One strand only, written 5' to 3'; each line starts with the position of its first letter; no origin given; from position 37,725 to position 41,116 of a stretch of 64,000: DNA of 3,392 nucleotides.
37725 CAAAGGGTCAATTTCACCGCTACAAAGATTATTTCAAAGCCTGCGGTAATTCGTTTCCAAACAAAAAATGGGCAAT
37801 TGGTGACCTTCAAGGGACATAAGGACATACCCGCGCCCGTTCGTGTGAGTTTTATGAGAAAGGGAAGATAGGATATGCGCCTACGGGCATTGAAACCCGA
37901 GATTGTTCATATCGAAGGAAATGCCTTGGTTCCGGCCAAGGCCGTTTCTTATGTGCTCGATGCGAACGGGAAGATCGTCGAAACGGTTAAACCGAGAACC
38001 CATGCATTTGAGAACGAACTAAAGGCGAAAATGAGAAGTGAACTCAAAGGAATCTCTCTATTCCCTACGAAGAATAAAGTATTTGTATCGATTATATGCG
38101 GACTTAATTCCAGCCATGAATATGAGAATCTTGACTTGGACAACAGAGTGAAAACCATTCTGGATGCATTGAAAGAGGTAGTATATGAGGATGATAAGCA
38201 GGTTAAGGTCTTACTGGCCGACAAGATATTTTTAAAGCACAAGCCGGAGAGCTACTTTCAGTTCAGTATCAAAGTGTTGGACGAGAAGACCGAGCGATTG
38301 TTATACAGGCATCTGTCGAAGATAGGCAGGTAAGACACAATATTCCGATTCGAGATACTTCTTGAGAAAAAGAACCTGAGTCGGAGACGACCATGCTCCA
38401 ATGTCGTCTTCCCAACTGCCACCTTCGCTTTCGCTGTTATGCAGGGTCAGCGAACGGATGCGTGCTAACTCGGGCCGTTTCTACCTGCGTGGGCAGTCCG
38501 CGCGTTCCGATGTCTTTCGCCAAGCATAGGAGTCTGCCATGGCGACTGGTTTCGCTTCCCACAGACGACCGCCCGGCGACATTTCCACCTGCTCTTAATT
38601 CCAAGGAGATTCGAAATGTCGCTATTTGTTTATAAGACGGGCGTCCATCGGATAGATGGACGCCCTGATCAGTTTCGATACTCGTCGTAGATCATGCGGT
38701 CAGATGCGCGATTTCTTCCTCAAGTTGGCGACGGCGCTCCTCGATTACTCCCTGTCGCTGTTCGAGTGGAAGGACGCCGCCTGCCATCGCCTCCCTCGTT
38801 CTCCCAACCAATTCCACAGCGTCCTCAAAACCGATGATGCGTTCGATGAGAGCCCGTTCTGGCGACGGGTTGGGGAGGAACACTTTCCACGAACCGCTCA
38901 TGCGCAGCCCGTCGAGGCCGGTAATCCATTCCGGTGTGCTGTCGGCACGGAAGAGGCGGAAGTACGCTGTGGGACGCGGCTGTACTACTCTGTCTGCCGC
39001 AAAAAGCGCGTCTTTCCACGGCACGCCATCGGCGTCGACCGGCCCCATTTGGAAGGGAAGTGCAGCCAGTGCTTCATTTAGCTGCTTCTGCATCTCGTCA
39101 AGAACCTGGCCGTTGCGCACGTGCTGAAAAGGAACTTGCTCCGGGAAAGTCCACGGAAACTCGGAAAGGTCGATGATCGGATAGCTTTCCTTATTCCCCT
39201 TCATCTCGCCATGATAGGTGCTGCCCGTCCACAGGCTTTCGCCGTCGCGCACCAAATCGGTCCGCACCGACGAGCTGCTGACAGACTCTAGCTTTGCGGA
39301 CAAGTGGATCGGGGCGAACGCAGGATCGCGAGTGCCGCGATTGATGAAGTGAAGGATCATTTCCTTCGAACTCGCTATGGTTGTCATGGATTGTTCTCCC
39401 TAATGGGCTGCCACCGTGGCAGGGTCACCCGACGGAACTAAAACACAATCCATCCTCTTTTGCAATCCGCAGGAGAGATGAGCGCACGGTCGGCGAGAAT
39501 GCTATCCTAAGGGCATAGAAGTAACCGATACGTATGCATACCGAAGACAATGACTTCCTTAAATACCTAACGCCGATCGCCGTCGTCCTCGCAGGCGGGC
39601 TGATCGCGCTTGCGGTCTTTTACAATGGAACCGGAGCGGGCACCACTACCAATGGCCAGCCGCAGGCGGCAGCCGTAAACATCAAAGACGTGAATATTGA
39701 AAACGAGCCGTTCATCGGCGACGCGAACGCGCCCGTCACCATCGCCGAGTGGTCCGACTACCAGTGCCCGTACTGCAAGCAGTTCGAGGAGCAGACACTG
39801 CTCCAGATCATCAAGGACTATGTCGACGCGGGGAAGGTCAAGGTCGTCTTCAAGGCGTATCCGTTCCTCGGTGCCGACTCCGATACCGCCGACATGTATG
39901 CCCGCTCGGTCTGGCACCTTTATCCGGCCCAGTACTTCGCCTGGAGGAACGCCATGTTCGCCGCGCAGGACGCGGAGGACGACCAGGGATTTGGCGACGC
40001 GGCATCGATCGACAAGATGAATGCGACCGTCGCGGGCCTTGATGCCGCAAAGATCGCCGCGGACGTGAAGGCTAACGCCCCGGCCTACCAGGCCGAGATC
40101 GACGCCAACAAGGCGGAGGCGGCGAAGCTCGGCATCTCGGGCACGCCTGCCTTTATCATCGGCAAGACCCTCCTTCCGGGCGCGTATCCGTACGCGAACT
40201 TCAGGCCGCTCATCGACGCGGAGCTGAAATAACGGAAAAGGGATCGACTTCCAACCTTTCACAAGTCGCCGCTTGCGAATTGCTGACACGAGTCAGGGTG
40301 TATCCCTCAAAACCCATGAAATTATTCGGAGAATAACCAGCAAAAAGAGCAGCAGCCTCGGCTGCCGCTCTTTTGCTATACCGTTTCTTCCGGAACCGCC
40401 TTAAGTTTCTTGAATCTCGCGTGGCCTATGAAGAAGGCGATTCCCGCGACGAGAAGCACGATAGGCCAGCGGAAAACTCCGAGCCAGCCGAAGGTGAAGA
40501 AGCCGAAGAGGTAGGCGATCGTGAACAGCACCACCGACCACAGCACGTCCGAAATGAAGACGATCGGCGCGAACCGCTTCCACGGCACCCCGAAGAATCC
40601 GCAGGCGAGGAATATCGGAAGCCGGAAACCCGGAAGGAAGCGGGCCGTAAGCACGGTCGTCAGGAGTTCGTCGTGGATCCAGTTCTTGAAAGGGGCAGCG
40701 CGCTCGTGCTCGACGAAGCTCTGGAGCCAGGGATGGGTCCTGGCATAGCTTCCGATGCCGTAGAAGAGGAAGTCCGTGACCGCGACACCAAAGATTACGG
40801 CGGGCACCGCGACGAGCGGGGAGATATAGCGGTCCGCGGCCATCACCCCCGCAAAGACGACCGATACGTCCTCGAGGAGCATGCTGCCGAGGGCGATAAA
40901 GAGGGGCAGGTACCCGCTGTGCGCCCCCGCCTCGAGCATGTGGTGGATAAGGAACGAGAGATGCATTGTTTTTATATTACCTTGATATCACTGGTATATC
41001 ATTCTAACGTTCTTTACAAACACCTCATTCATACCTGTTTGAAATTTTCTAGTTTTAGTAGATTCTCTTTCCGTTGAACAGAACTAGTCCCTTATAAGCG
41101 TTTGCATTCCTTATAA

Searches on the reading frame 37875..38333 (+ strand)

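Call 109: search_protein_families(library=pfam, proteins=[window:37875-38333:+], max_evalue=0.001)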
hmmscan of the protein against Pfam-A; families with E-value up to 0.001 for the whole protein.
window:37875-38333:+ (152 aa): 1 family
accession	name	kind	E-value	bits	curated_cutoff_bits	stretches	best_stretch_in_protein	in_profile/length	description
PF05866.16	RusA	-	1.6e-10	42.1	22.8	1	34-119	18-113/124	Endodeoxyribonuclease RusA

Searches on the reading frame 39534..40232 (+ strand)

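Call 3: search_protein_families(library=pfam, proteins=[window:39534-40232:+], max_evalue=0.01)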
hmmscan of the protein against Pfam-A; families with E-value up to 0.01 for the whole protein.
window:39534-40232:+ (232 aa): 4 families
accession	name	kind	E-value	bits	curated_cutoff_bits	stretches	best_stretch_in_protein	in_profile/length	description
PF13462.12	Thioredoxin_4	-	2.3e-29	103.2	23.2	1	56-229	3-165/165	Thioredoxin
PF01323.26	DSBA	-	8.2e-18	65.3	25.6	2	163-224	128-187/191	DSBA-like thioredoxin domain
PF13098.12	Thioredoxin_2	-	3.2e-07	31.1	27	1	69-226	8-103/104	Thioredoxin-like domain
PF00085.26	Thioredoxin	-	0.0045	17.4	23.5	0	172-211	41-80/103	Thioredoxin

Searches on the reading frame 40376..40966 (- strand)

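Call 3: search_protein_families(library=pfam, proteins=[window:40376-40966:-], max_evalue=0.01)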
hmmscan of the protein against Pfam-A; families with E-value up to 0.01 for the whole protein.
window:40376-40966:- (196 aa): 1 family
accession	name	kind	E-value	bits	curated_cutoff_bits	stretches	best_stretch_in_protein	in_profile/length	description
PF09335.16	VTT_dom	-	1.9e-12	48.1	33.9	1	35-151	6-121/123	VTT domain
